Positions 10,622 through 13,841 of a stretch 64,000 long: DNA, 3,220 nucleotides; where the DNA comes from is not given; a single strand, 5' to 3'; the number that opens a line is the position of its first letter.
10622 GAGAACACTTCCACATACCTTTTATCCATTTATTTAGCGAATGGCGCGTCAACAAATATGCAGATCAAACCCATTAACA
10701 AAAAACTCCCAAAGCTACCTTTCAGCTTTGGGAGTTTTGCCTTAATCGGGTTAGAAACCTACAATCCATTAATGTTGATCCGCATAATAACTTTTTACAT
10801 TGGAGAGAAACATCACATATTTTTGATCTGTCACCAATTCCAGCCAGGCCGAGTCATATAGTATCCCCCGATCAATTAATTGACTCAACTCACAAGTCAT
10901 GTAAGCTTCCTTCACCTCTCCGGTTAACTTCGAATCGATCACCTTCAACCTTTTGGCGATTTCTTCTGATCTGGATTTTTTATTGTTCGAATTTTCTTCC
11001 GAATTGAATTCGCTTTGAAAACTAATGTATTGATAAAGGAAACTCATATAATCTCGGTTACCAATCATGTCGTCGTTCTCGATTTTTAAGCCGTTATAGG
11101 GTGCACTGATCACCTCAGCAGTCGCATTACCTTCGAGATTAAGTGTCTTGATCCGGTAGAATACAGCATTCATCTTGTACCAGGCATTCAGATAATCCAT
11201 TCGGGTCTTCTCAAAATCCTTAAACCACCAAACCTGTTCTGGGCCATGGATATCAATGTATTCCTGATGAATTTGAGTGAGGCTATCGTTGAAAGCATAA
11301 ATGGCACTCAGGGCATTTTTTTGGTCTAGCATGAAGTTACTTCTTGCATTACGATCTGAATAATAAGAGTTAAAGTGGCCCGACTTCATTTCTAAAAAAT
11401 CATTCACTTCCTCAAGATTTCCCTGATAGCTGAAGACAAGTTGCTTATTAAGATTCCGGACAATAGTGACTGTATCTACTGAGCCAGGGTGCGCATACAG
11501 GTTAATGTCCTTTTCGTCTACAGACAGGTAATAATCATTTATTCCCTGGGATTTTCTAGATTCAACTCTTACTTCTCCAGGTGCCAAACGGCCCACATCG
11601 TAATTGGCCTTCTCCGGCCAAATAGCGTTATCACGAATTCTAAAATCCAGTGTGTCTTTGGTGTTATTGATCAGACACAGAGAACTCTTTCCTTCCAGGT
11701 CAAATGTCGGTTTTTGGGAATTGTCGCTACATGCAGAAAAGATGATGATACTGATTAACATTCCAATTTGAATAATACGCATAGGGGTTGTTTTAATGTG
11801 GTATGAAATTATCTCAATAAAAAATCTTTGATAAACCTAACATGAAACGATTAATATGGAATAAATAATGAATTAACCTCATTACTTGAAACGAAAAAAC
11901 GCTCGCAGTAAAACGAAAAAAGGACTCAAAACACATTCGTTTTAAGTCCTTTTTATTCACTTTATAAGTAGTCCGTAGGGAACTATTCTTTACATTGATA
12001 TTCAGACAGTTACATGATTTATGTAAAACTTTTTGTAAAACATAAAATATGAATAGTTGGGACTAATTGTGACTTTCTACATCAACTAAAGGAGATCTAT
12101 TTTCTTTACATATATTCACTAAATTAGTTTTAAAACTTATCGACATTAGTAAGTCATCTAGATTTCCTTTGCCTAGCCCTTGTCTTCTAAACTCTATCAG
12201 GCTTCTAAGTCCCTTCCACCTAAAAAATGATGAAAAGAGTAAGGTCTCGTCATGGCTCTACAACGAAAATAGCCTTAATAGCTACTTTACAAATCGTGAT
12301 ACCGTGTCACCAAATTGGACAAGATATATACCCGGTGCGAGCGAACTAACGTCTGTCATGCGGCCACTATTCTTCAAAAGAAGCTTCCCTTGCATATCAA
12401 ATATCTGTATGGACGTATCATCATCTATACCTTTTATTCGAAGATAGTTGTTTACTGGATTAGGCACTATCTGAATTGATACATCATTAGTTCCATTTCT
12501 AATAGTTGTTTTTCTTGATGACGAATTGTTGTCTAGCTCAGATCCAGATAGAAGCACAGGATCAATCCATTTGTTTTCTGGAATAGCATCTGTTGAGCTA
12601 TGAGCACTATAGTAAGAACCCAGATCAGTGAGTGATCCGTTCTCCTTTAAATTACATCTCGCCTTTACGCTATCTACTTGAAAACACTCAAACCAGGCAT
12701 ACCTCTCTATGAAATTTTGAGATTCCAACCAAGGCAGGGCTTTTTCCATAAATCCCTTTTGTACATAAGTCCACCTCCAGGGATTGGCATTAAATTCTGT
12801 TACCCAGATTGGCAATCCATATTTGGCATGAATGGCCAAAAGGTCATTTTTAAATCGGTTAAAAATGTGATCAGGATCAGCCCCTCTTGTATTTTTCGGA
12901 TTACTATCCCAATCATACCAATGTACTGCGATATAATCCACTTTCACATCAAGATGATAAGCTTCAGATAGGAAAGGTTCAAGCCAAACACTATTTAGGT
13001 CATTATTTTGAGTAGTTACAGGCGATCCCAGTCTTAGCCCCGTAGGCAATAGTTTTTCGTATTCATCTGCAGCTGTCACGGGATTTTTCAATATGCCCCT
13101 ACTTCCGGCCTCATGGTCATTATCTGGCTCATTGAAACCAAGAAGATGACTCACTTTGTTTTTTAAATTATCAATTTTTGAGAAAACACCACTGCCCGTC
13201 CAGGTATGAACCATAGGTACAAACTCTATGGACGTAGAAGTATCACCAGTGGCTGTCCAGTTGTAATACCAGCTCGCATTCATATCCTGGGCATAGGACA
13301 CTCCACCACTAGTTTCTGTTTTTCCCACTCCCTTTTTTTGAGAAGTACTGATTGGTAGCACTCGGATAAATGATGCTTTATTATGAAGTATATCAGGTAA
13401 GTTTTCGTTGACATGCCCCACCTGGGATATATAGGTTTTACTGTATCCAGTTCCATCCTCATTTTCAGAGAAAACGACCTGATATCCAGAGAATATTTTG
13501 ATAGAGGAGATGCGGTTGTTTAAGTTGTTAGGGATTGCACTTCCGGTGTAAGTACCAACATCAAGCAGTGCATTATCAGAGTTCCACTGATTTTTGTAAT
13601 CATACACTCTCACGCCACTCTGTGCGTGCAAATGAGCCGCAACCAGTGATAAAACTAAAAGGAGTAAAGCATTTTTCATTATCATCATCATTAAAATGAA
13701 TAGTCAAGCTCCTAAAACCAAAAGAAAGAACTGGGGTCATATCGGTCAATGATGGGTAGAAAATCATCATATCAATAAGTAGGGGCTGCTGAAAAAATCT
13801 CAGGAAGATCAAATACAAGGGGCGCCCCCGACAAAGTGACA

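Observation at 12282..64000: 52-kb sulfated-glycan locus built around unclassified enzymes, possibly on an integrated island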

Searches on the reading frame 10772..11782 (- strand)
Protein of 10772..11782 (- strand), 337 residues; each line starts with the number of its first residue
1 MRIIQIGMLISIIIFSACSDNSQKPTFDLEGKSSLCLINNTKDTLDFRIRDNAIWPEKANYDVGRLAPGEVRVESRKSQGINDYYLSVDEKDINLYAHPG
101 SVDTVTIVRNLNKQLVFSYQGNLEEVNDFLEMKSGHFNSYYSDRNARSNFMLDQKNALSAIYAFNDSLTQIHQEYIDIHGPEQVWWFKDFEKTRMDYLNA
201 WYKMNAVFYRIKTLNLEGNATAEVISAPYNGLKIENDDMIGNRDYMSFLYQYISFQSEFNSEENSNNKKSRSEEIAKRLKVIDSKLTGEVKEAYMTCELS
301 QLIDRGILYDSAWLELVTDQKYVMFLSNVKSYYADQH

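Call 6: search_protein_families(library=pfam, proteins=[window:10772-11782:-])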
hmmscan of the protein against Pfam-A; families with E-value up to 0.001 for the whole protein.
window:10772-11782:- (337 aa): 0 families

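Call 28: search_protein_families(library=ncbifam, proteins=[window:10772-11782:-], max_evalue=0.001)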
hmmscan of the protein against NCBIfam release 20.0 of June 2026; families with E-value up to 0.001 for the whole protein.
window:10772-11782:- (337 aa): 0 families

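Call 71: search_protein_families(library=pfam, proteins=[window:10772-11782:-], max_evalue=1)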
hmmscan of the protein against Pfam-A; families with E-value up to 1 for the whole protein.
window:10772-11782:- (337 aa): 1 family
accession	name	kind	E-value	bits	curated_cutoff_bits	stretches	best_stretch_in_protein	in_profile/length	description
PF20586.3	DUF6788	-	0.091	13.4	27.2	0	268-297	4-33/103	Family of unknown function (DUF6788)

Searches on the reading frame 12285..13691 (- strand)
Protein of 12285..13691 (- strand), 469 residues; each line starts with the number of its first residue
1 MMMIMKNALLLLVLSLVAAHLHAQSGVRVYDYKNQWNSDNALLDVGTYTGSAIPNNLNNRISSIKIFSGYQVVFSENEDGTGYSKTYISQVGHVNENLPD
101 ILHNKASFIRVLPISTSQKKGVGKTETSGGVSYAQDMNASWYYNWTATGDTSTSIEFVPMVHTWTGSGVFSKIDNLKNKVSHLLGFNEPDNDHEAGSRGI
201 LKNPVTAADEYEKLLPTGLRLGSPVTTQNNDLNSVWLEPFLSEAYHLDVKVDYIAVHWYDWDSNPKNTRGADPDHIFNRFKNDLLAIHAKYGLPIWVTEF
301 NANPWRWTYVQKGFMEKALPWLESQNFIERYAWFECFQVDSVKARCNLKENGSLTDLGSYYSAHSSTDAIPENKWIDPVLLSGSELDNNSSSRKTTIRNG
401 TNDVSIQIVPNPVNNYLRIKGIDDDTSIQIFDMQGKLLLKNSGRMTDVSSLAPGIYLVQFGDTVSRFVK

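Call 4: search_protein_families(library=pfam, proteins=[window:12285-13691:-])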
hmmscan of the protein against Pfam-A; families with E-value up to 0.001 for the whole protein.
window:12285-13691:- (469 aa): 2 families
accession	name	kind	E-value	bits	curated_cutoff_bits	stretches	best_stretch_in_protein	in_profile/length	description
PF11790.14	Glyco_hydro_cc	-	6.6e-44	150.7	21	1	134-361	15-237/237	Glycosyl hydrolase catalytic core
PF18962.6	Por_Secre_tail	-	3.4e-09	37.3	27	1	409-463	2-65/75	Secretion system C-terminal sorting domain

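Call 10: search_solved_structures(query=window:12285-13691:-, max_evalue=0.01)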
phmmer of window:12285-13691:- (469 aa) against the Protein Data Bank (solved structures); distinct sequences matched with E-value up to 0.01: 13.
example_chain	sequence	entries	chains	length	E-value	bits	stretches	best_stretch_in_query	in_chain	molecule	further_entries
6uaq_A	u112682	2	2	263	5.8e-25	91.4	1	116-336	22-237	Glyco_hydro_cc domain-containing protein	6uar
6ufl_A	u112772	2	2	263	1.1e-24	90.5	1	116-336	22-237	Glyco_hydro_cc domain-containing protein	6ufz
6uas_A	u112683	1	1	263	1.8e-24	89.8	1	116-336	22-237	Glycoside Hydrolase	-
6uat_A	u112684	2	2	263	3.9e-24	88.7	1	116-336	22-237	Glyco_hydro_cc domain-containing protein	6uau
6ub0_A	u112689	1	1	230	9e-20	74.3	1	139-361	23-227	Glyco_hydro_cc domain-containing protein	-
6uay_A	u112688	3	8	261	1e-19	74.1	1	138-360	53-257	GLYCOSIDE HYDROLASE | Glyco_hydro_cc domain-containing protein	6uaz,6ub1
6uax_A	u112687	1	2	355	3e-12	49.5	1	139-362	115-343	Hypothetical serine rich protein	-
6ub7_A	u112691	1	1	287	1.3e-08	37.6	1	138-361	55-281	Glyco_hydro_cc domain-containing protein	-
6uaw_A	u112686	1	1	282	5.5e-08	35.4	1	117-362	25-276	Glyco_hydro_cc domain-containing protein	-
6uav_A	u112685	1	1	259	9.4e-08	34.7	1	117-362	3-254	Glyco_hydro_cc domain-containing protein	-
8j3x_A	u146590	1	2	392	3.4e-06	29.5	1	118-368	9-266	Putative polysaccharide-binding protein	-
8j3y_A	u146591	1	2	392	7.9e-06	28.3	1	118-368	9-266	Putative polysaccharide-binding protein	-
6ubd_A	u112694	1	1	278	0.00067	22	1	133-285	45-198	Glyco_hydro_cc domain-containing protein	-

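Call 90: search_protein_families(library=ncbifam, proteins=[window:12285-13691:-], max_evalue=0.001)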
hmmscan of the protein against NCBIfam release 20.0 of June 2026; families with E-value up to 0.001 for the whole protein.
window:12285-13691:- (469 aa): 1 family
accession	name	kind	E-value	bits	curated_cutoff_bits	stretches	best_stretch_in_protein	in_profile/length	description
TIGR04183.1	Por_Secre_tail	domain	1.6e-08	34.4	23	1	409-462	2-60/72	T9SS type A sorting domain-containing protein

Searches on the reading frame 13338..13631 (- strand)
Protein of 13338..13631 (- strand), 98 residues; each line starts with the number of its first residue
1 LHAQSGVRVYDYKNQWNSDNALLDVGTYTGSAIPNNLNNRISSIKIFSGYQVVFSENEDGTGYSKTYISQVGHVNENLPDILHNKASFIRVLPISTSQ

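Call 71: search_protein_families(library=pfam, proteins=[window:13338-13631:-], max_evalue=1)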
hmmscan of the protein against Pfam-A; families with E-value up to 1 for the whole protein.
seq(98 aa): 0 families
